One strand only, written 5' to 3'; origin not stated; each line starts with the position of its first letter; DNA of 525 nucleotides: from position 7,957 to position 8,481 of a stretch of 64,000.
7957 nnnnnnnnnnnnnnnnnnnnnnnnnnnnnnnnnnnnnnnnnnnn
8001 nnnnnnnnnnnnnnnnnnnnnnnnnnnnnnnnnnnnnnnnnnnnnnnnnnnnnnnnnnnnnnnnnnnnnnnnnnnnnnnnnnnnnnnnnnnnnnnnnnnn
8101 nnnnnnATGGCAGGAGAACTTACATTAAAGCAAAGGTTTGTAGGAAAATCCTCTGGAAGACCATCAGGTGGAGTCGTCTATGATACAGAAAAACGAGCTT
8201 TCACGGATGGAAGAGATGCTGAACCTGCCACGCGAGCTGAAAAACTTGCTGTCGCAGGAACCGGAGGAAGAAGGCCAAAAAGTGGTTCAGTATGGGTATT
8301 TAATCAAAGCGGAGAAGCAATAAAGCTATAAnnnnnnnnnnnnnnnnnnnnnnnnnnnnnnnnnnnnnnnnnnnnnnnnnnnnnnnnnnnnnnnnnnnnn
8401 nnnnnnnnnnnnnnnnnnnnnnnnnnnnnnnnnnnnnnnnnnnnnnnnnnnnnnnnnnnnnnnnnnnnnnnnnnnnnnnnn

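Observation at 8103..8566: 455-bp insertion carrying two 74-aa ORFs between nusG and rplK, flanked by 9-bp direct repeats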

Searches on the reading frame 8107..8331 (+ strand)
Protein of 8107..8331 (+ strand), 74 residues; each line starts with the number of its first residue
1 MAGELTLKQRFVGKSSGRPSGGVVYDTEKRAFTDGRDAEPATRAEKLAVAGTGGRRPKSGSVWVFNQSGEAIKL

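Call 3: search_protein_families(library=pfam, proteins=[window:8107-8331:+], max_evalue=1)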
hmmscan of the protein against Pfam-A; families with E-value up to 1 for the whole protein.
window:8107-8331:+ (74 aa): 0 families

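Call 6: find_homologous_proteins(query=window:8107-8331:+, max_evalue=0.01)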
Query window:8107-8331:+ (74 aa): 1 proteins with E <= 0.01 among 1 candidates.
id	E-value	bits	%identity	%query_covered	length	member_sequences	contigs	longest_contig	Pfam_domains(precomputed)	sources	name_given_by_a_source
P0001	1.1e-40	154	100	100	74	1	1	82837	-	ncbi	-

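Call 8: find_encoding_contigs(protein=P0001, flank=3000, max_places=5)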
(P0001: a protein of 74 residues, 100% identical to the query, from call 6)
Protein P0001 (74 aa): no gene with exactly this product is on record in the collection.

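Call 18: find_related_loci(query=window:8107-8328:+, collection=metagenome_contigs, flank=4000)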
Query window:8107-8328:+ (74 aa) in metagenome_contigs; peptide patterns used: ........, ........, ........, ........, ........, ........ (x = any residue, [..] = any of these).
600 stretches matched a pattern, but none encodes a relative of the query by tblastn (E <= 1e-3).

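Call 27: find_encoding_contigs(protein=P0016, flank=5000, max_places=4)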
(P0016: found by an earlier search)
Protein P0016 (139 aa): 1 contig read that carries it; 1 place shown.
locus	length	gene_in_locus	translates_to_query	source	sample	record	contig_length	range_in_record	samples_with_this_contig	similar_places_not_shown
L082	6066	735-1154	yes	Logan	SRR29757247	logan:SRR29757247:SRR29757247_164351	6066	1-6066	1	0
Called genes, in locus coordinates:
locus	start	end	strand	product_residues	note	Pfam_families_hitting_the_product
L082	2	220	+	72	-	?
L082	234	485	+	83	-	-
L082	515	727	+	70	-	-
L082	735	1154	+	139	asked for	PF03946:Ribosomal_L11_N, PF00298:Ribosomal_L11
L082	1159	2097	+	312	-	PF00687:Ribosomal_L1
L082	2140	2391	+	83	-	-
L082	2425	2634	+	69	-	-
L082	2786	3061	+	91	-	-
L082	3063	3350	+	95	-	-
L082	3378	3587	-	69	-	-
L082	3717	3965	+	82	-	-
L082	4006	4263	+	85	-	-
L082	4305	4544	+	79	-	-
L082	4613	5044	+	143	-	-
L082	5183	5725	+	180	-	PF00466:Ribosomal_L10, PF27436:RL10_C (weak)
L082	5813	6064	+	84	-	?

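Call 28: find_encoding_contigs(protein=P0011, flank=5000, max_places=4)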
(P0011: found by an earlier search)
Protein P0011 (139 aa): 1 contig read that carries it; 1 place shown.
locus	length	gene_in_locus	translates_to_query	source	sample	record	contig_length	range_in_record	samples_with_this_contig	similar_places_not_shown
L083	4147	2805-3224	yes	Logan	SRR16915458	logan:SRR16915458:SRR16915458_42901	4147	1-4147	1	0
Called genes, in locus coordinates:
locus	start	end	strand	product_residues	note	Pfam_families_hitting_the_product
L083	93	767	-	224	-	PF14378:PAP2_3 (weak), PF01569:PAP2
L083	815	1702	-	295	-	PF00483:NTP_transferase, PF12804:NTP_transf_3 (weak)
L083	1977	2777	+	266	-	PF02357:NusG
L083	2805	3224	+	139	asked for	PF03946:Ribosomal_L11_N, PF00298:Ribosomal_L11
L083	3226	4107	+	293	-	PF00687:Ribosomal_L1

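Call 33: find_encoding_contigs(protein=P0014, flank=5000, max_places=3)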
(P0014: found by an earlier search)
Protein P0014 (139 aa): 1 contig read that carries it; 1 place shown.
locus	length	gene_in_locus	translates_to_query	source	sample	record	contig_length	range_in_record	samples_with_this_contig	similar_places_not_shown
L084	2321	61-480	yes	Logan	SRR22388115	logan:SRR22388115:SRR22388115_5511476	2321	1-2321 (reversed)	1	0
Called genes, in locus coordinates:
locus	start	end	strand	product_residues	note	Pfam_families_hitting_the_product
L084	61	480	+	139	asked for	PF03946:Ribosomal_L11_N, PF00298:Ribosomal_L11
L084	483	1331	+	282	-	PF00687:Ribosomal_L1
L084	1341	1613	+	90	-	-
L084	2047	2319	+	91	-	?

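Call 34: find_encoding_contigs(protein=P0007, flank=5000, max_places=3)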
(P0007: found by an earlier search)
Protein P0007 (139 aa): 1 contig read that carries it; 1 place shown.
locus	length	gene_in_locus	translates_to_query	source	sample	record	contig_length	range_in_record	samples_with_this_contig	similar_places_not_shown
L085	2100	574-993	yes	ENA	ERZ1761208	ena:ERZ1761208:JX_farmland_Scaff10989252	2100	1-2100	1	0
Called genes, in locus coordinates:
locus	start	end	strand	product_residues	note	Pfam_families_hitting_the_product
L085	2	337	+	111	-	?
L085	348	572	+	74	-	-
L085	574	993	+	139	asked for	PF03946:Ribosomal_L11_N, PF00298:Ribosomal_L11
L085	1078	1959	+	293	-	PF00687:Ribosomal_L1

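Call 35: find_encoding_contigs(protein=P0015, flank=5000, max_places=3)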
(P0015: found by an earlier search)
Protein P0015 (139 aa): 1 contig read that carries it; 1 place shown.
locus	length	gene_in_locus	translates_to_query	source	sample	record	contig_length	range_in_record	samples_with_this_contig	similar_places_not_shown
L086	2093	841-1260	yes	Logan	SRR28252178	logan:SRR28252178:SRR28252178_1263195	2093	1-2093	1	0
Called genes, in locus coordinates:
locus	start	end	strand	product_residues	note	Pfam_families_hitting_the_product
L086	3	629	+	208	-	?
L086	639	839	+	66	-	-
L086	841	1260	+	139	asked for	PF03946:Ribosomal_L11_N, PF00298:Ribosomal_L11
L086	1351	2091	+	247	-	?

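Call 38: find_encoding_contigs(protein=P0013, flank=5000, max_places=3)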
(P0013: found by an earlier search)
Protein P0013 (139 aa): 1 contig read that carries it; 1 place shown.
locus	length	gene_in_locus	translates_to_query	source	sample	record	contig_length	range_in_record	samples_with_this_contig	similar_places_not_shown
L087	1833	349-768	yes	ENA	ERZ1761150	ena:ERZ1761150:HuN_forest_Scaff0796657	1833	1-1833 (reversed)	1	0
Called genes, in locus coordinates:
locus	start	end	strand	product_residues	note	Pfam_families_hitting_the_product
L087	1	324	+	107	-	?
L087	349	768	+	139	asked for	PF03946:Ribosomal_L11_N, PF00298:Ribosomal_L11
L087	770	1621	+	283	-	PF00687:Ribosomal_L1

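Call 39: find_encoding_contigs(protein=P0008, flank=5000, max_places=3)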
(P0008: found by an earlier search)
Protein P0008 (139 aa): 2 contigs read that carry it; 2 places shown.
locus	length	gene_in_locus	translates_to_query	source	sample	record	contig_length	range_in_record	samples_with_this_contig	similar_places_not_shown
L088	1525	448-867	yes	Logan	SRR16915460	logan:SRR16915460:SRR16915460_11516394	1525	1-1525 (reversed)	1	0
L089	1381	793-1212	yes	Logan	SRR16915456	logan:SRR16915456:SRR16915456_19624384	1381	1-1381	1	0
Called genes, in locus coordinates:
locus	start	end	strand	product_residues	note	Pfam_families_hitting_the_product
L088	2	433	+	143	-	?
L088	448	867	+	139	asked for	PF03946:Ribosomal_L11_N, PF00298:Ribosomal_L11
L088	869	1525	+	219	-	?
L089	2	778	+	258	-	?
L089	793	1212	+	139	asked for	PF03946:Ribosomal_L11_N, PF00298:Ribosomal_L11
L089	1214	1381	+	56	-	?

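Call 40: find_encoding_contigs(protein=P0009, flank=5000, max_places=3)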
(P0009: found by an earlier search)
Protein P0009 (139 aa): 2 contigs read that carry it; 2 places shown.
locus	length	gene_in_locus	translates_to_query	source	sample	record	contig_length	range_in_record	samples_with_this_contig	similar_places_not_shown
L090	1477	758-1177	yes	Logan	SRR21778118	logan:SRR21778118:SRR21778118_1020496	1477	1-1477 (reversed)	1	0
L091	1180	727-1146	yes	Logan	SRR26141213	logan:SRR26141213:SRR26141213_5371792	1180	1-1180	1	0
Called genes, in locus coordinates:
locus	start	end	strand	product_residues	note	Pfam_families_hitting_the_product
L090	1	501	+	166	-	?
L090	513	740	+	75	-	-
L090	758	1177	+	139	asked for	PF03946:Ribosomal_L11_N, PF00298:Ribosomal_L11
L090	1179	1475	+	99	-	?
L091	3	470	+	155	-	?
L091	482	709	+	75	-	-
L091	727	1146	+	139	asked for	PF03946:Ribosomal_L11_N, PF00298:Ribosomal_L11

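Call 41: find_encoding_contigs(protein=P0012, flank=5000, max_places=3)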
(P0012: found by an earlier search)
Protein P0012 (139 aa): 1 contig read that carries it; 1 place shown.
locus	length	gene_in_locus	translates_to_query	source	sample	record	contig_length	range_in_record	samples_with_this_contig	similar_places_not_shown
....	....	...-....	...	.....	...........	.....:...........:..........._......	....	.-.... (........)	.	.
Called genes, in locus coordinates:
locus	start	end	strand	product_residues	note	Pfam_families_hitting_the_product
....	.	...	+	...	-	?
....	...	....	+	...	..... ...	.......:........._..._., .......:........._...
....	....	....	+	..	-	?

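Call 46: predict_structure(protein=window:8107-8328:+)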
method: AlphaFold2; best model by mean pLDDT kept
length: 74 residues; sequences in the alignment: 1
mean_pLDDT: 56.4   pTM: 0.39
mean pLDDT of the five models: 56.4, 41.7, 41.6, 39.6, 36.9
residues with pLDDT >= 90: 0; 70-90: 8; 50-70: 46; < 50: 20
segments of 3 or more residues with pLDDT < 50: 1-18
pLDDT, mean of each block of 10 residues (from residue 1): 40 41 66 69 66 55 59 55
secondary structure, 60 per line:
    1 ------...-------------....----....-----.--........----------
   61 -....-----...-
elements in order: E23-26 E31-34 H43-50 E62-65 E71-73

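Call 50: search_protein_families(library=phrogs, proteins=[window:8107-8328:+, L082:234-482:+, L082:515-724:+, L085:348-569:+, L086:639-836:+, L090:513-737:+], max_evalue=1)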
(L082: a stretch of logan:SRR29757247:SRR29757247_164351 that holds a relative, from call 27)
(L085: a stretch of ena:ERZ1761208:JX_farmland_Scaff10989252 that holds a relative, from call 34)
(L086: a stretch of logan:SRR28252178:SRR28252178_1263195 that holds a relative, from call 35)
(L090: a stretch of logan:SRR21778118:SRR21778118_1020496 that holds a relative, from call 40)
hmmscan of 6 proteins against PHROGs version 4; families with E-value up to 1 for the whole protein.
window:8107-8328:+ (74 aa): 2 families
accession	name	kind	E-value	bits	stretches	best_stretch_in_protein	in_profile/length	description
phrog_37466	-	unknown function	0.012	16.1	1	3-50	218-263/295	-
phrog_2485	-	unknown function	0.13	13.1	1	52-64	19-31/46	-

L082:234-482:+ (83 aa): 1 family
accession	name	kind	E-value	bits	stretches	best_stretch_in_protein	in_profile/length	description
phrog_11024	-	lysis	0.15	13.3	1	28-63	46-81/121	holin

L082:515-724:+ (70 aa): 1 family
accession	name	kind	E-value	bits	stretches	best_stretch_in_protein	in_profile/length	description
phrog_30921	-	unknown function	0.11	12.1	1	33-64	166-197/489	-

L085:348-569:+ (74 aa): 0 families

L086:639-836:+ (66 aa): 0 families

L090:513-737:+ (75 aa): 0 families

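Call 51: search_protein_families(library=ncbifam, proteins=[window:8107-8328:+, L082:234-482:+, L082:515-724:+, L085:348-569:+, L086:639-836:+, L090:513-737:+], max_evalue=1)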
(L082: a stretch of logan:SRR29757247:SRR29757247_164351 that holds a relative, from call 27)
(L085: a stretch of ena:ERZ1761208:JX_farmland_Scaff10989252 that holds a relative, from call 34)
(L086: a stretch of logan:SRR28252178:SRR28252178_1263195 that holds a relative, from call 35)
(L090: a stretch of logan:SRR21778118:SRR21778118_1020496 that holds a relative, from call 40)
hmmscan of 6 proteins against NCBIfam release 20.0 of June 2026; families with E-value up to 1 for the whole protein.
window:8107-8328:+ (74 aa): 0 families

L082:234-482:+ (83 aa): 0 families

L082:515-724:+ (70 aa): 0 families

L085:348-569:+ (74 aa): 0 families

L086:639-836:+ (66 aa): 0 families

L090:513-737:+ (75 aa): 0 families

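Call 56: find_homologous_proteins(query=L085:348-569:+, max_evalue=0.1)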
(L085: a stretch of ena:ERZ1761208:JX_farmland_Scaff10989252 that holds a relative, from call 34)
Query L085:348-569:+ (74 aa): 2 proteins with E <= 0.1 among 3 candidates.
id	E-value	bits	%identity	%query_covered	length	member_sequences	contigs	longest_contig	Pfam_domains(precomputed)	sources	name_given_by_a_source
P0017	6.6e-43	161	100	100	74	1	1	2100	-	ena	-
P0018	2.0e-10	58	89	36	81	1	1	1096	-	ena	-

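Call 58: find_encoding_contigs(protein=P0018, flank=3000, max_places=3)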
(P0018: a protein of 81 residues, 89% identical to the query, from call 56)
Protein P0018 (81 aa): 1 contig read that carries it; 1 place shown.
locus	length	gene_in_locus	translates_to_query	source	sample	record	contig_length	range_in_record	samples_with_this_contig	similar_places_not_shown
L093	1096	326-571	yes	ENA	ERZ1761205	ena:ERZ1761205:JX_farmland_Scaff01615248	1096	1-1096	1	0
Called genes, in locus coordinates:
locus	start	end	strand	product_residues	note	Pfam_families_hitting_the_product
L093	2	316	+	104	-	?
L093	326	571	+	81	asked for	-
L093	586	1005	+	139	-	PF03946:Ribosomal_L11_N, PF00298:Ribosomal_L11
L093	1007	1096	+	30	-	?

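Call 68: search_dna_similar(query=window:8107-8328:+, collection=phages, mode=protein, max_evalue=1, max_rows=5)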
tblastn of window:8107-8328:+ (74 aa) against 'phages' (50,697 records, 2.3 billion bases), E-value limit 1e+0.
No match.

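Call 70: find_related_loci(query=window:8107-8328:+, collection=viral_contigs, flank=2000)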
Query window:8107-8328:+ (74 aa) in viral_contigs; peptide patterns used: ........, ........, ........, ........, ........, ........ (x = any residue, [..] = any of these).
56 stretches matched a pattern, but none encodes a relative of the query by tblastn (E <= 1e-3).

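Call 75: search_protein_families(library=padloc, proteins=[window:8107-8328:+, L082:234-482:+, L082:515-724:+, L085:348-569:+, L086:639-836:+, L090:513-737:+, L093:326-568:+], max_evalue=1)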
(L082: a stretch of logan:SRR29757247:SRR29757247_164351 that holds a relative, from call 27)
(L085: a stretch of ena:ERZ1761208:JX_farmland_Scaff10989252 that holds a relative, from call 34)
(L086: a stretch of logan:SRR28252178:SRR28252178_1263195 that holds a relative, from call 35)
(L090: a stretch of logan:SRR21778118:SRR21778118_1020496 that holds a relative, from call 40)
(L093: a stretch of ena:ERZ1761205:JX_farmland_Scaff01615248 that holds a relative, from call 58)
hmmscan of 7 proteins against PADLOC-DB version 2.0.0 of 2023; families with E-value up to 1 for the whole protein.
window:8107-8328:+ (74 aa): 0 families

L082:234-482:+ (83 aa): 0 families

L082:515-724:+ (70 aa): 0 families

L085:348-569:+ (74 aa): 0 families

L086:639-836:+ (66 aa): 0 families

L090:513-737:+ (75 aa): 0 families

L093:326-568:+ (81 aa): 0 families

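Call 76: search_protein_families(library=pfam, proteins=[L082:234-482:+, L082:515-724:+, L085:348-569:+, L086:639-836:+, L090:513-737:+, L093:326-568:+], max_evalue=1)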
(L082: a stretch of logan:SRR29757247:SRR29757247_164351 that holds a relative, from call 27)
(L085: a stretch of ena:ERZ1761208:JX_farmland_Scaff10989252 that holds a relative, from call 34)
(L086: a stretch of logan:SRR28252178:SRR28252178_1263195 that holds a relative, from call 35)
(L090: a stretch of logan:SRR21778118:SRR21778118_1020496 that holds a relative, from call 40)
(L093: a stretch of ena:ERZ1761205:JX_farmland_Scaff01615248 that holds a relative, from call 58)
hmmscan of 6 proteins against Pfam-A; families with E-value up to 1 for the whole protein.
L082:234-482:+ (83 aa): 1 family
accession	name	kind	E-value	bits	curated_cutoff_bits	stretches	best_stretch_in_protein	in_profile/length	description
PF02817.22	E3_binding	-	0.07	13.8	23.7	1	34-70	9-27/36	e3 binding domain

L082:515-724:+ (70 aa): 0 families

L085:348-569:+ (74 aa): 0 families

L086:639-836:+ (66 aa): 0 families

L090:513-737:+ (75 aa): 0 families

L093:326-568:+ (81 aa): 1 family
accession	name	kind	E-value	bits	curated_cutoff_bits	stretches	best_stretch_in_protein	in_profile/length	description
PF00424.23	REV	-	0.075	13.5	22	1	23-46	29-52/94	REV protein (anti-repression trans-activator protein)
